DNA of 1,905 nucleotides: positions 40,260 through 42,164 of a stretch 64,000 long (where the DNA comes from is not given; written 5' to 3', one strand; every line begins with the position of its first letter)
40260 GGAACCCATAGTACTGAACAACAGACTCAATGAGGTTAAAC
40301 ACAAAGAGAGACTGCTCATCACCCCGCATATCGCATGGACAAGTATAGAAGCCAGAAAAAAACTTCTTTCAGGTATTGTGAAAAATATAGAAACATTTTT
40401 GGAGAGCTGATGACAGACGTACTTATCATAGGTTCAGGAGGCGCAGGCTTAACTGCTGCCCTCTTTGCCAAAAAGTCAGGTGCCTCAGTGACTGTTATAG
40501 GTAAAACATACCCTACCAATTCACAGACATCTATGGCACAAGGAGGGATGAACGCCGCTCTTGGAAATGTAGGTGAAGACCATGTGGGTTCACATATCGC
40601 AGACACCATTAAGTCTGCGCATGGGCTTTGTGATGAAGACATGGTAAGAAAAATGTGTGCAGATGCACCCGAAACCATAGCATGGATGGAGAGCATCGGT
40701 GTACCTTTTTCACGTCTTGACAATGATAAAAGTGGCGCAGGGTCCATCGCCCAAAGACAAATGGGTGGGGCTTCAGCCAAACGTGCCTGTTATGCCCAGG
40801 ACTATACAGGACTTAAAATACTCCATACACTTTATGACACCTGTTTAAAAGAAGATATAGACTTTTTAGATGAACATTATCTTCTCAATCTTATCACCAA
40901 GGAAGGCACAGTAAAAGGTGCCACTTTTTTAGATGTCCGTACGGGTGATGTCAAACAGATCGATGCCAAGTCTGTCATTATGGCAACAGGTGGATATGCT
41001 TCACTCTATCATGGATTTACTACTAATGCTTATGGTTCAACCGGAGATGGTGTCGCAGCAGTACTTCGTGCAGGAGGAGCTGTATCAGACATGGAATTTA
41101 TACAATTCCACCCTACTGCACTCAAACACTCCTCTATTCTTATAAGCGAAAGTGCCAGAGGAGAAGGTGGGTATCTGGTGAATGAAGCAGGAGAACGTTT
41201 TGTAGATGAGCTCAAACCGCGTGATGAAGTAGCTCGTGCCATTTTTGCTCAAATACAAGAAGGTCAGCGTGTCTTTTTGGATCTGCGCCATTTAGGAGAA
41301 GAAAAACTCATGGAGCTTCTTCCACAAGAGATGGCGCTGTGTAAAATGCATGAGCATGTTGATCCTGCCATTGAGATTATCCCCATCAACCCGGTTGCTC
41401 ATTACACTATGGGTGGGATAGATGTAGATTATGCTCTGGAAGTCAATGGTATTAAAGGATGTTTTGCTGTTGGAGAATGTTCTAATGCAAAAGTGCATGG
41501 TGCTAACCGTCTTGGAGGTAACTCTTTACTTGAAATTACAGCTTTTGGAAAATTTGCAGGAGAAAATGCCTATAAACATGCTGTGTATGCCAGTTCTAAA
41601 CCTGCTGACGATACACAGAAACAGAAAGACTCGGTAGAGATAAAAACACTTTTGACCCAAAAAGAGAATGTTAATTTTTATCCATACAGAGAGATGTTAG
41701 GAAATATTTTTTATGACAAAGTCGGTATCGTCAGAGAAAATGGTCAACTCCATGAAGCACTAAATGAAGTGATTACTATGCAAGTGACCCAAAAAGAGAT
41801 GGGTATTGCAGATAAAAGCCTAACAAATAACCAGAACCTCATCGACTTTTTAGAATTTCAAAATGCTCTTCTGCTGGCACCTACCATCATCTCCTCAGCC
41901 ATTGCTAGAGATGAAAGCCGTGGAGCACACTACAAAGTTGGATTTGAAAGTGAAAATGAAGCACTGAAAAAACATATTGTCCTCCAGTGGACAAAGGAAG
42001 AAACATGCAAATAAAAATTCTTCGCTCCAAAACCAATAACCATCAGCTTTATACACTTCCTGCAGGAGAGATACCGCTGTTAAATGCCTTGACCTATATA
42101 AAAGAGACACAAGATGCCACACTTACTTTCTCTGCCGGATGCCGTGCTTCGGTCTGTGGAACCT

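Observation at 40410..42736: Anchorless FrdAB lacking the covalent-FAD His and with a four-Cys third cluster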

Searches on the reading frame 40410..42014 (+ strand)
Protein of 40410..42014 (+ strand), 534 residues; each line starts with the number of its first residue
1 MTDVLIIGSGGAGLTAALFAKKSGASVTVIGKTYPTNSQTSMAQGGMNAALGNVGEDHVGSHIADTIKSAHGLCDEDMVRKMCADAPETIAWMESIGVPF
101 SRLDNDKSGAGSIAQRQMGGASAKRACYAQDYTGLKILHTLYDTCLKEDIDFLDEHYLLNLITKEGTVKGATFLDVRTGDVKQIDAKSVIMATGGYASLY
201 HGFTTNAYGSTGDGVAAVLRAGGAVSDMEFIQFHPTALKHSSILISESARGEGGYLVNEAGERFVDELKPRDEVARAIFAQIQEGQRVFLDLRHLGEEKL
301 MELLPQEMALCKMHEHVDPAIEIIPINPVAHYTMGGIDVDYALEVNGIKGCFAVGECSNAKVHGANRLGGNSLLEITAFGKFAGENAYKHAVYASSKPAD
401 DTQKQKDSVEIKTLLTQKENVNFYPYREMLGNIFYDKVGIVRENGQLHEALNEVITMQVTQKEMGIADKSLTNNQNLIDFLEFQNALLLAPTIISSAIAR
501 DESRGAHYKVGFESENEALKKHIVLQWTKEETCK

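Call 3: search_protein_families(library=pfam, proteins=[window:40410-42014:+])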
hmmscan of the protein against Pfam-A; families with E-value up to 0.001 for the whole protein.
window:40410-42014:+ (534 aa): 9 families
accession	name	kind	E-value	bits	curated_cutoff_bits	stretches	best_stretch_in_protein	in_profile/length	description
PF00890.30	FAD_binding_2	-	3.5e-100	336.6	20.4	1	3-373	1-414/414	FAD binding domain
PF02910.25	Succ_DH_flav_C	-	1.9e-19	70.3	20.8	1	427-526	1-101/130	Fumarate reductase flavoprotein C-term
PF03486.20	HI0933_like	-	7.1e-12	45.7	50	2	128-360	102-222/244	HI0933-like protein Rossmann domain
PF07992.20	Pyr_redox_2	-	9.1e-12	45.4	26.1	1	3-198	2-112/291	Pyridine nucleotide-disulphide oxidoreductase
PF01266.30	DAO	-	7.3e-10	39.3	27.9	1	3-200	1-209/353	FAD dependent oxidoreductase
PF01494.25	FAD_binding_3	-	1.4e-06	28.2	22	1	2-195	2-159/349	FAD binding domain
PF01134.28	GIDA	-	4.2e-06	26.5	22.1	1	3-78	1-71/391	Glucose inhibited division protein A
PF12831.13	FAD_oxidored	-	1.6e-05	24.8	27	1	3-194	1-145/416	FAD dependent oxidoreductase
PF13738.12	Pyr_redox_3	-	0.00058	19.6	30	0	5-38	1-35/305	Pyridine nucleotide-disulphide oxidoreductase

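Call 4: search_protein_families(library=ncbifam, proteins=[window:40410-42014:+])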
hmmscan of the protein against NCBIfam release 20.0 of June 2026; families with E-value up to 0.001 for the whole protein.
window:40410-42014:+ (534 aa): 62 families (the best 25 are shown)
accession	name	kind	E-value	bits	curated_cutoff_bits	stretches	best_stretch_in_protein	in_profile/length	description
TIGR01812.1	sdhA_frdA_Gneg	subfamily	1e-164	549.2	567.3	1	3-529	1-546/568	succinate dehydrogenase or fumarate reductase, flavoprotein subunit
NF004724.0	PRK06069.1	subfamily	2.9e-139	464.9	826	1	2-531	6-557/577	succinate dehydrogenase/fumarate reductase flavoprotein subunit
TIGR01816.1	sdhA_forward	equivalog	1.1e-138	463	727.35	1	3-522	4-548/584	succinate dehydrogenase flavoprotein subunit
NF042982.1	MFR_Fp_SdhA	equivalog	4.5e-127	425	1100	1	2-522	48-584/612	8-methylmenaquinol:fumarate reductase flavoprotein subunit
NF006686.0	PRK09231.1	equivalog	9.5e-125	417.4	854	1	2-522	6-551/598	fumarate reductase (quinol) flavoprotein subunit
TIGR01176.1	fum_red_Fp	equivalog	4e-120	402.2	932.7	1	2-532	4-559/580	fumarate reductase (quinol) flavoprotein subunit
NF004613.0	PRK05945.1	equivalog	1.9e-119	399.9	824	1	2-523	4-547/575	succinate dehydrogenase/fumarate reductase flavoprotein subunit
TIGR00551.1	nadB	equivalog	1e-114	384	452.75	1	2-511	3-487/489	L-aspartate oxidase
NF004900.0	PRK06263.1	equivalog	1.5e-113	380.3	718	1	2-531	8-540/546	fumarate reductase (CoM/CoB) subunit TfrA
NF005037.0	PRK06452.1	equivalog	1.3e-109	367.3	862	1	3-524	7-539/566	succinate dehydrogenase flavoprotein subunit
NF006383.0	PRK08626.1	equivalog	5.4e-102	342.2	663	1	2-531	6-573/657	fumarate reductase flavoprotein subunit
NF005867.0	PRK07804.1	equivalog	2e-101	339.9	639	1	2-531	19-535/548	L-aspartate oxidase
NF005701.0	PRK07512.1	equivalog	2.8e-100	336.1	528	1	2-526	10-496/516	L-aspartate oxidase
NF005636.0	PRK07395.1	subfamily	1e-99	334.3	723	1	2-527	13-549/560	L-aspartate oxidase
NF006567.0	PRK09077.1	equivalog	4.6e-96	322.2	629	1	2-524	9-530/537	L-aspartate oxidase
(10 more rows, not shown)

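Call 5: find_homologous_proteins(query=window:40410-42014:+, max_evalue=1e-30)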
Query window:40410-42014:+ (534 aa): 7913 proteins with E <= 1e-30 among 8000 candidates; the best 120 are listed.
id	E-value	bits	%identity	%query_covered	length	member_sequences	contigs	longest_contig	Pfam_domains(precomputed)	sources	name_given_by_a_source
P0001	0.0e+0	1202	100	100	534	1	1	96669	PF01266.31,PF00890.31,PF07992.21,PF03486.21,PF02910.26,PF01134.29,PF01494.26,PF12831.14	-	-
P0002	0.0e+0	1134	93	100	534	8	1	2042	PF01266.31,PF00890.31,PF07992.21,PF03486.21,PF02910.26,PF01494.26,PF12831.14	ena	-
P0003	0.0e+0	1105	91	100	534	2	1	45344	PF01266.31,PF00890.31,PF07992.21,PF03486.21,PF02910.26,PF01134.29,PF01494.26,PF12831.14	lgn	-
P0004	0.0e+0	1097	90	100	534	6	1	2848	PF01266.31,PF00890.31,PF07992.21,PF03486.21,PF02910.26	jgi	-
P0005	0.0e+0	1094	90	100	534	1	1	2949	PF01266.31,PF00890.31,PF07992.21,PF03486.21,PF02910.26,PF01134.29,PF01494.26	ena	-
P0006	0.0e+0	1093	90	100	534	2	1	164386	PF01266.31,PF00890.31,PF07992.21,PF03486.21,PF02910.26,PF01134.29,PF01494.26,PF12831.14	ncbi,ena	-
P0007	0.0e+0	1091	90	100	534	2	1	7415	PF01266.31,PF00890.31,PF07992.21,PF03486.21,PF02910.26,PF12831.14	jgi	-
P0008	0.0e+0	1089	90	100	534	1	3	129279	PF01266.31,PF00890.31,PF07992.21,PF03486.21,PF02910.26,PF01134.29,PF01494.26,PF12831.14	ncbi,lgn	-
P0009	0.0e+0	1080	89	100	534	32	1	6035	PF01266.31,PF00890.31,PF07992.21,PF03486.21,PF02910.26,PF01134.29,PF01494.26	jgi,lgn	jgi:succinate dehydrogenase / fumarate reductase flavoprotein subunit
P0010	0.0e+0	1078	88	100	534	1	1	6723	PF01266.31,PF00890.31,PF07992.21,PF03486.21,PF02910.26,PF01134.29,PF01494.26,PF12831.14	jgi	-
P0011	0.0e+0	1074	89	100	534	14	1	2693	PF01266.31,PF00890.31,PF07992.21,PF03486.21,PF02910.26,PF01134.29,PF01494.26,PF12831.14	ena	-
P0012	0.0e+0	1066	87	100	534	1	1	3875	PF01266.31,PF00890.31,PF07992.21,PF03486.21,PF02910.26,PF01134.29,PF01494.26,PF12831.14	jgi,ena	-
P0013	0.0e+0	1063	87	100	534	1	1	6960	PF01266.31,PF00890.31,PF07992.21,PF03486.21,PF02910.26,PF01134.29,PF01494.26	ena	-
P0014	0.0e+0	1059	88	99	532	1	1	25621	PF01266.31,PF00890.31,PF07992.21,PF03486.21,PF02910.26,PF01134.29,PF12831.14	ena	-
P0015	0.0e+0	1058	87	100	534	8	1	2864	PF01266.31,PF00890.31,PF07992.21,PF03486.21,PF02910.26,PF01134.29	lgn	-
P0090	2.1e-294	995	81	99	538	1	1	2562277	PF01266.31,PF00890.31,PF07992.21,PF03486.21,PF02910.26,PF01494.26,PF12831.14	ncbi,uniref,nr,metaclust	ncbi:FAD-dependent oxidoreductase [Sulfurovum sp. NBC37-1]|uniref:FAD-dependent oxidoreductase n=1 T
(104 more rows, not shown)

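Call 6: search_solved_structures(query=window:40410-42014:+, show_alignments=3)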
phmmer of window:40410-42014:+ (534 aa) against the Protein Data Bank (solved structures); distinct sequences matched with E-value up to 0.001: 61 (the best 60 are shown).
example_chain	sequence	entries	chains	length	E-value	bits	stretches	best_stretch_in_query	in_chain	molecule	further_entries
2b76_A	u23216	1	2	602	1.1e-97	331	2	2-267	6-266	Fumarate reductase flavoprotein subunit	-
6lum_A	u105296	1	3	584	2e-97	330.2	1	3-516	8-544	Succinate dehydrogenase subunit A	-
3p4p_A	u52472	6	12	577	2.5e-97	329.9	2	2-267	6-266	Fumarate reductase flavoprotein subunit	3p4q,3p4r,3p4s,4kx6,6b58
1kf6_A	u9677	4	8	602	3e-97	329.6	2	2-267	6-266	FUMARATE REDUCTASE FLAVOPROTEIN | Fumarate reductase flavoprotein subunit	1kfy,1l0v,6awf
5vpn_A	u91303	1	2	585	6.7e-97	328.4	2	2-267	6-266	Fumarate reductase flavoprotein subunit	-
3cir_A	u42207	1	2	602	1.5e-96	327.3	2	2-267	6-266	Fumarate reductase flavoprotein subunit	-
1nek_A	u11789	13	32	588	2.4e-96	326.6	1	3-515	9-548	Succinate dehydrogenase flavoprotein subunit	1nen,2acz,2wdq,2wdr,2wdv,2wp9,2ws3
9lig_A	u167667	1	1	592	6.6e-93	315.3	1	3-530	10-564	Succinate dehydrogenase [ubiquinone] flavoprotein subunit, mitochondrial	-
9kps_A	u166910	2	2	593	6.6e-93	315.3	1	3-530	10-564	Succinate dehydrogenase [ubiquinone] flavoprotein subunit, mitochondrial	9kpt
9kq3_A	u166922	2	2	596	6.7e-93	315.3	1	3-530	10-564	Succinate dehydrogenase [ubiquinone] flavoprotein subunit, mitochondrial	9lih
9qdl_A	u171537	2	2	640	8.5e-93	314.9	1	3-530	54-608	Succinate dehydrogenase [ubiquinone] flavoprotein subunit, mitochondrial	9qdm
1zoy_A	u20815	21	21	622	9.3e-91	308.2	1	3-514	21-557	FAD-binding protein | Succinate dehydrogenase [ubiquinone] flavoprotein subunit, mitochondrial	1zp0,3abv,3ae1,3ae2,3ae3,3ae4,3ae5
4ytp_A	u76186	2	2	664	1.2e-90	307.9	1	3-514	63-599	Succinate dehydrogenase [ubiquinone] flavoprotein subunit, mitochondrial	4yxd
8dye_A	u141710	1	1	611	1.3e-90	307.7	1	3-512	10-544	Succinate dehydrogenase [ubiquinone] flavoprotein subunit, mitochondrial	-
6vax_A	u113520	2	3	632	1.4e-90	307.6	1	3-512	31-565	Succinate dehydrogenase [ubiquinone] flavoprotein subunit, mitochondrial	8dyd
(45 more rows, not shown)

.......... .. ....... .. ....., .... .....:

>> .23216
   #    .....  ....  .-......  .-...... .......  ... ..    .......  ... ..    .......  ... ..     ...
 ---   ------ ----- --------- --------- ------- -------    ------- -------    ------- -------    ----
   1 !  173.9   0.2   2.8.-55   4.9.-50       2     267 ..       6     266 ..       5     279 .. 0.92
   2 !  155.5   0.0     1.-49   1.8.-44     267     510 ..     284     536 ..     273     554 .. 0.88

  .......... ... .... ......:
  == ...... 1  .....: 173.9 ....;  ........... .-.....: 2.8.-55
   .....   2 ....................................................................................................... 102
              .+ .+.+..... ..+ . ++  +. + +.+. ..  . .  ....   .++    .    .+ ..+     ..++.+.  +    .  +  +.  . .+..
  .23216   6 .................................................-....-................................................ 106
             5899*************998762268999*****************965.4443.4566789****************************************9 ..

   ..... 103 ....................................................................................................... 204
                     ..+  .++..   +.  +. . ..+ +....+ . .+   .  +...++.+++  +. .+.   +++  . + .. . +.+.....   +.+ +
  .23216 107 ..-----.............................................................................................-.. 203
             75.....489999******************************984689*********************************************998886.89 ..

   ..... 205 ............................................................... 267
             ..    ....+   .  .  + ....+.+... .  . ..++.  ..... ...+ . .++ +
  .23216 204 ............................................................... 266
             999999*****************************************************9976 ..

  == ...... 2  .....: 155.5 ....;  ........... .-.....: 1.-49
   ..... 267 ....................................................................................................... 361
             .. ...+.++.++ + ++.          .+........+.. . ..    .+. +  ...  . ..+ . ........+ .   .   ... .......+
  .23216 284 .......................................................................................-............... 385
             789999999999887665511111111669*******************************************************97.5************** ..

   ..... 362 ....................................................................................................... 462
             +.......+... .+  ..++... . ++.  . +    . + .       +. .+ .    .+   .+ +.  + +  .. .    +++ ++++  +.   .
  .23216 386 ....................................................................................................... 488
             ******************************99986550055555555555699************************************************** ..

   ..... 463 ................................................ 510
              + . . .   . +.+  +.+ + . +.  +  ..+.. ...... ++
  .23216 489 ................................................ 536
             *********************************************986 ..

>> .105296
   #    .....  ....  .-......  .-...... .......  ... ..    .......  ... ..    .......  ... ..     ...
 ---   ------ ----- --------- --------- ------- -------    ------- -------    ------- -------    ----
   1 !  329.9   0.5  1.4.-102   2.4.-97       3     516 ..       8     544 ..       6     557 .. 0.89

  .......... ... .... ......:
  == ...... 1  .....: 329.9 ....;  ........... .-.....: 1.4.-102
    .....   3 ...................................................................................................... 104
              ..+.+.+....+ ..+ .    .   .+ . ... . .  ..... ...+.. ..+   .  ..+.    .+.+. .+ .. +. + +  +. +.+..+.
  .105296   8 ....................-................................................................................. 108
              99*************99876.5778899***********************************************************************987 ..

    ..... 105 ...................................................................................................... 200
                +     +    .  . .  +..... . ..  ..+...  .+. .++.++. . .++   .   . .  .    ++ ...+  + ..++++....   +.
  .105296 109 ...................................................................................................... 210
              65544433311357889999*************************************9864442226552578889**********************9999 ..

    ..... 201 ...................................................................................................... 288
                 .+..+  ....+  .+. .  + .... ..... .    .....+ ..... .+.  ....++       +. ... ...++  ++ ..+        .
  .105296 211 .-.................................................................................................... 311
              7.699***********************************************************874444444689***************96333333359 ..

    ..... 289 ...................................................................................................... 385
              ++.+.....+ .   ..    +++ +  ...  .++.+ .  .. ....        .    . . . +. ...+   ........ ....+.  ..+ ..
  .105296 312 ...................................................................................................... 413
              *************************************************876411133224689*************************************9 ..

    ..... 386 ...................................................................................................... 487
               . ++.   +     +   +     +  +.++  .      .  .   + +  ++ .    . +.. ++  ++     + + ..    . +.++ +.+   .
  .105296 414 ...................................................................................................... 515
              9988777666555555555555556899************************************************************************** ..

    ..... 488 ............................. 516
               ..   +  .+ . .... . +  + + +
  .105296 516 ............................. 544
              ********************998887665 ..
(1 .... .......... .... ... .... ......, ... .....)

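Call 27: find_encoding_contigs(protein=P0090, flank=10000, max_places=2)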
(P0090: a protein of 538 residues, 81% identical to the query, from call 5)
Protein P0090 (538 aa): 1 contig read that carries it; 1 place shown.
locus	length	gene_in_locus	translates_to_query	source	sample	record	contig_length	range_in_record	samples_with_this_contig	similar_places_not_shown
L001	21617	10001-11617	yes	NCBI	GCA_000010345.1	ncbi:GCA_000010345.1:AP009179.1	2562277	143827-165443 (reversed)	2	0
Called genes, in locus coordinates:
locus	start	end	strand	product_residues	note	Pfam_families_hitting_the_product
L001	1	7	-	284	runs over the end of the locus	PF00348:polyprenyl_synt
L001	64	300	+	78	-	-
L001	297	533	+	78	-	-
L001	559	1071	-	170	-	PF01202:SKI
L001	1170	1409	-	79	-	-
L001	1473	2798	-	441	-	PF01554:MatE, PF03023:MurJ, PF01554:MatE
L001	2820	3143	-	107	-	-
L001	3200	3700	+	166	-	PF02834:LigT_PEase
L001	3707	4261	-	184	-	PF00551:Formyl_trans_N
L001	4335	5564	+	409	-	PF13229:Beta_helix, PF05048:NosD, PF13229:Beta_helix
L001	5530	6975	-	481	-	PF03853:YjeF_N, PF01256:Carb_kinase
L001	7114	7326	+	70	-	PF01165:Ribosomal_S21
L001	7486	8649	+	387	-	PF22660:RS_preATP-grasp-like, PF02786:CPSase_L_D2 (weak), PF02222:ATP-grasp, PF07478:Dala_Dala_lig_C, PF02655:ATP-grasp_3 (weak), PF21244:PurT_C (weak)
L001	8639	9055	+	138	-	PF01894:YjbQ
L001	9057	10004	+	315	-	PF00389:2-Hacid_dh, PF02826:2-Hacid_dh_C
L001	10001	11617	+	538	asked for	PF00890:FAD_binding_2, PF01266:DAO, PF01494:FAD_binding_3 (faint), PF03486:HI0933_like (faint), PF07992:Pyr_redox_2 (weak), PF12831:FAD_oxidored (faint), PF02910:Succ_DH_flav_C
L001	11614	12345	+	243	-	PF13085:Fer2_3, PF13746:Fer4_18 (faint), PF13237:Fer4_10, PF12838:Fer4_7, PF13183:Fer4_8, PF13484:Fer4_16, PF13534:Fer4_17, PF13187:Fer4_9 (weak)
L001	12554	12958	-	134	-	PF01643:Acyl-ACP_TE, PF20791:Acyl-ACP_TE_C, PF13279:4HBT_2, PF03061:4HBT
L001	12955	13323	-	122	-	PF01934:HepT-like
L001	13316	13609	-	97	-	PF01909:NTP_transf_2, PF18765:Polbeta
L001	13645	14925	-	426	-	PF00330:Aconitase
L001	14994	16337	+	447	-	PF05833:NFACT_N, PF18297:NFACT-R_2 (weak), PF05670:NFACT-R_1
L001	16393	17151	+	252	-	PF01148:CTP_transf_1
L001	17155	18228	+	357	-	PF02670:DXP_reductoisom, PF08436:DXP_redisom_C, PF13288:DXPR_C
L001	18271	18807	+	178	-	PF06821:Ser_hydrolase, PF12697:Abhydrolase_6 (faint)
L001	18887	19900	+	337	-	PF00814:TsaD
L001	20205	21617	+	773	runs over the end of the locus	PF02518:HATPase_c, PF00204:DNA_gyraseB, PF01751:Toprim, PF21249:GyrB_hook (weak), PF00986:DNA_gyraseB_C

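Call 30: search_protein_representatives(protein=window:40410-42014:+)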
Query: 534 residues. Proteins with E-value up to 0.001 (for the whole library): 21732; up to 1e-10: 10517; up to 1e-30: 3254. The best 150 are listed.
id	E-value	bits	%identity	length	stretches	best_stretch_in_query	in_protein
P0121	1.4e-169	581.4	54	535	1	1-521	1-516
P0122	2.3e-169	580.7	55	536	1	1-525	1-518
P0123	1.8e-168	577.8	54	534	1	1-519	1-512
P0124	7.0e-155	533.0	51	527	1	1-515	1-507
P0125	1.4e-144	498.9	50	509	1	2-517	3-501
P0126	9.0e-134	463.3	48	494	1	1-509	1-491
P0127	4.4e-132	457.8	48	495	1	1-512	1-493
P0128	3.6e-129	448.2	47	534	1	3-517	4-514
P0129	3.7e-119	415.1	45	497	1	3-490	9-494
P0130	8.7e-118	410.6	52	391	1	150-532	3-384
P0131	2.4e-116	405.8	45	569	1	3-522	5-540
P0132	4.6e-112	391.7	52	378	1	167-518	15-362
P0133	1.7e-111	389.8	42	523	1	3-513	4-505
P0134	6.6e-110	384.6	42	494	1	1-509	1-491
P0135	1.2e-108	380.4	42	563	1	3-526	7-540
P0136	2.2e-108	379.6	40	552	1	2-520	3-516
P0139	3.5e-106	372.3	52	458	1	3-422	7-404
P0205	1.8e-78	280.9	40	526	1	3-508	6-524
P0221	4.7e-76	272.9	39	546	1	2-518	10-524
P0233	1.9e-74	267.7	39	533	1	1-533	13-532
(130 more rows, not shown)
